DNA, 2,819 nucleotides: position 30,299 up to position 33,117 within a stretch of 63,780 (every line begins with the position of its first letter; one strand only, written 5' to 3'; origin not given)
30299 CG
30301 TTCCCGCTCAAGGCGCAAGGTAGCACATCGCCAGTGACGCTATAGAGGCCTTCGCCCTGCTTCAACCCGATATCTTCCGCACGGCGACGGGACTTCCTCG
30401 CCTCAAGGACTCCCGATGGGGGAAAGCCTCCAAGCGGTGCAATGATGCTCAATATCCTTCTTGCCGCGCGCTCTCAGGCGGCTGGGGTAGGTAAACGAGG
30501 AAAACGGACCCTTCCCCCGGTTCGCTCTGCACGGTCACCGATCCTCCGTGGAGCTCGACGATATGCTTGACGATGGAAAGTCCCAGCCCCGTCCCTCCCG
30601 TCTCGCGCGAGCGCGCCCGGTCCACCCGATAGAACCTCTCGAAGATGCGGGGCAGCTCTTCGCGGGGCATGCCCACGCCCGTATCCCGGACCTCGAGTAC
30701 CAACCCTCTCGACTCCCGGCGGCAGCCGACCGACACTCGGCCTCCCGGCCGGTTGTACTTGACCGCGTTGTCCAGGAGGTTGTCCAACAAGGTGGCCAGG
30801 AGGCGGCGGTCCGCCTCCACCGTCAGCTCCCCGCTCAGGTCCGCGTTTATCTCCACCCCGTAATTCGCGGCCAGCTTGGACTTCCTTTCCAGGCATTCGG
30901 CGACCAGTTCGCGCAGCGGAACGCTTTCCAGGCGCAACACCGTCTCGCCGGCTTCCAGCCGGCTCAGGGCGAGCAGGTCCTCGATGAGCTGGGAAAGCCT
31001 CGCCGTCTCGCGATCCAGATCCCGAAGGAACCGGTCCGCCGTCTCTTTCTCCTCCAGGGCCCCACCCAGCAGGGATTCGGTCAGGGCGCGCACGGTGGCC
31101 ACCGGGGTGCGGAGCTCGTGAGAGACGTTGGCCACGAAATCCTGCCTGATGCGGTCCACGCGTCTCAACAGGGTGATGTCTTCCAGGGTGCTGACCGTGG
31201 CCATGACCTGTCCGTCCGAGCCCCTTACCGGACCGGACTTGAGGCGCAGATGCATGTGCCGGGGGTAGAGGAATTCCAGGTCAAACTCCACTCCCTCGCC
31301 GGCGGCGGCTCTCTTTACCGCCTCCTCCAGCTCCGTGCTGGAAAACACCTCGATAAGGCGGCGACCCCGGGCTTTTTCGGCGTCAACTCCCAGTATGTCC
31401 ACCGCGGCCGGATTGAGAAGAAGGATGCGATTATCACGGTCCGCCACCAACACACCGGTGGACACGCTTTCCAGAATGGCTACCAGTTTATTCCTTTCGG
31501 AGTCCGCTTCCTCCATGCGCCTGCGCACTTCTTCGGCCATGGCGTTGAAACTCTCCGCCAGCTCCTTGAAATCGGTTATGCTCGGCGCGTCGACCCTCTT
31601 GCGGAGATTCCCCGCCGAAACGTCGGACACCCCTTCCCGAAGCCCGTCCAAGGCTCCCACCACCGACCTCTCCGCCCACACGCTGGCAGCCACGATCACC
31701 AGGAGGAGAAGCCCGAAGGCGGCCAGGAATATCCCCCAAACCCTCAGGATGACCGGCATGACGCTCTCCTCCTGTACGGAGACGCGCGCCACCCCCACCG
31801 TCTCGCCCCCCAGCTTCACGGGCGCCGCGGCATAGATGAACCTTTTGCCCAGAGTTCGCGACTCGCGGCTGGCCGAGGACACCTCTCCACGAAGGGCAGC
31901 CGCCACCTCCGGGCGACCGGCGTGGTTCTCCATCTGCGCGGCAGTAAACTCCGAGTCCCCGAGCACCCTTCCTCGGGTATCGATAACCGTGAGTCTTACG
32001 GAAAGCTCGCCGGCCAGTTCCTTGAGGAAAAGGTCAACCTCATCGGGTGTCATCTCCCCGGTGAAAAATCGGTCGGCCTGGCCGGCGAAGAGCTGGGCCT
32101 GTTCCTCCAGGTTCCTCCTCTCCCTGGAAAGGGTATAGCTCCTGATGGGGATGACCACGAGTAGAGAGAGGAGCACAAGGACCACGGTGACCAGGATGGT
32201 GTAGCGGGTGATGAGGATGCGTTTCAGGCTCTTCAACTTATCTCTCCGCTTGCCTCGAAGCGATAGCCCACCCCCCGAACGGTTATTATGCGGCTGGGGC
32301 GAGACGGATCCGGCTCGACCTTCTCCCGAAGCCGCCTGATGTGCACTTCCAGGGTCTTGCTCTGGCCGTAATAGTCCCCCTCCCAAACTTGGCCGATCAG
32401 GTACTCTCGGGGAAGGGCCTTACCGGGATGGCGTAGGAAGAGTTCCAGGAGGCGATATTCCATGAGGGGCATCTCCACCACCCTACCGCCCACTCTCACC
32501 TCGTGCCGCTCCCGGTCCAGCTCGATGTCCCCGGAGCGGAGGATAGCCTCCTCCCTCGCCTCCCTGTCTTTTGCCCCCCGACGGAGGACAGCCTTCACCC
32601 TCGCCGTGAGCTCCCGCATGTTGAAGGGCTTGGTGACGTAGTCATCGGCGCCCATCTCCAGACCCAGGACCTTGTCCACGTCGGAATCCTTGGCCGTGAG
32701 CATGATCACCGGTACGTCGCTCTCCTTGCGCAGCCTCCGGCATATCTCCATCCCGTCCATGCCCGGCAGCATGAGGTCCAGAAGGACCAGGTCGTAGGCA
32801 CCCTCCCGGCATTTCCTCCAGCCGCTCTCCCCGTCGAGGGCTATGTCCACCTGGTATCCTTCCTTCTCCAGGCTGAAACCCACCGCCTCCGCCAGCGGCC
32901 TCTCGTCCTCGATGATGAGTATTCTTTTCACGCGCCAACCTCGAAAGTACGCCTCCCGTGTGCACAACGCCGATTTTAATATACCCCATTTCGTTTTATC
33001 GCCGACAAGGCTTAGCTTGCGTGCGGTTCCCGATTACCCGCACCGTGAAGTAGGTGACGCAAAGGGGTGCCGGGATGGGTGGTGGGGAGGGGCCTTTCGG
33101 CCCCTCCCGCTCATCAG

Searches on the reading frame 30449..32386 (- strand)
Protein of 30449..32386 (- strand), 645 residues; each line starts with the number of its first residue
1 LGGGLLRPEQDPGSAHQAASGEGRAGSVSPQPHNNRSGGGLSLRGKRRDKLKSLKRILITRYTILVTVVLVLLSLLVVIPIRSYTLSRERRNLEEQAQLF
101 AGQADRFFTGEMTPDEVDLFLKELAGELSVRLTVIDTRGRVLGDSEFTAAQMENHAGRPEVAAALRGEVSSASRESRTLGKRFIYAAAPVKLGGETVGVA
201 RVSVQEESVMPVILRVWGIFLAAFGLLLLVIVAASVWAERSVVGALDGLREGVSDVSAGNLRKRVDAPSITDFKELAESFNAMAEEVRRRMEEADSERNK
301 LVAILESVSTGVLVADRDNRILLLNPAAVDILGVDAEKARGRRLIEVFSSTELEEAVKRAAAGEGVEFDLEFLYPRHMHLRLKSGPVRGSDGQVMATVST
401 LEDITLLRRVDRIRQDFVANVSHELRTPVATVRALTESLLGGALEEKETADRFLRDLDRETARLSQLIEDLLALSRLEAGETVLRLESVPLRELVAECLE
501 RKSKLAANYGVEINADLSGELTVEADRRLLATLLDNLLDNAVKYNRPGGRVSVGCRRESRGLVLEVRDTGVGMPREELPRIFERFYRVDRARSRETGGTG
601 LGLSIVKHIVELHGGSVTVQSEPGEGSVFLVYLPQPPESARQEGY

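Call 24: search_protein_families(library=pfam, proteins=[window:30449-32386:-], max_evalue=0.001)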
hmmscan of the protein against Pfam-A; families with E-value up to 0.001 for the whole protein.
window:30449-32386:- (645 aa): 9 families
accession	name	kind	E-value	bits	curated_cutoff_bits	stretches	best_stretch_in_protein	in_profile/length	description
PF02518.31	HATPase_c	-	1.3e-33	116.2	26.4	1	526-636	2-110/111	Histidine kinase-, DNA gyrase B-, and HSP90-like ATPase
PF00512.31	HisKA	-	1.2e-17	64.2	26.9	1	414-480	2-66/66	His Kinase A (phospho-acceptor) domain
PF08448.16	PAS_4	-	2.3e-14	54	23.1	1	305-408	1-109/110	PAS fold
PF00989.32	PAS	-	1.5e-11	44.7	22.6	1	300-404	2-113/113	PAS fold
PF13188.13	PAS_8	-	6.8e-08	32.6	21.8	1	300-349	2-51/65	PAS domain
PF00672.30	HAMP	-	4.3e-07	30.6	25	1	240-288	4-52/53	HAMP domain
PF13426.13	PAS_9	-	3.2e-06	27.8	27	1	310-405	2-102/103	PAS domain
PF16736.11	sCache_like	-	8.1e-06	26.6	27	1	112-203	27-115/117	Single Cache-like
PF13581.12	HATPase_c_2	-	9.3e-05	22.9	27.4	1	538-611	40-110/127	Histidine kinase-like ATPase domain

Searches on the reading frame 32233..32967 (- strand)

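Call 24: search_protein_families(library=pfam, proteins=[window:32233-32967:-], max_evalue=0.001)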
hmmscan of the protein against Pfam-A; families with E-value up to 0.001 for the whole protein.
window:32233-32967:- (244 aa): 2 families
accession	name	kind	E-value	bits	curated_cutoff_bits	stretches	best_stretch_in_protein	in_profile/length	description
PF00072.30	Response_reg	-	1.4e-31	109.3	30.2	1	16-125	1-111/111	Response regulator receiver domain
PF00486.34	Trans_reg_C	-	5.8e-25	87.6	26.2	1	162-237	2-77/77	Transcriptional regulatory protein, C terminal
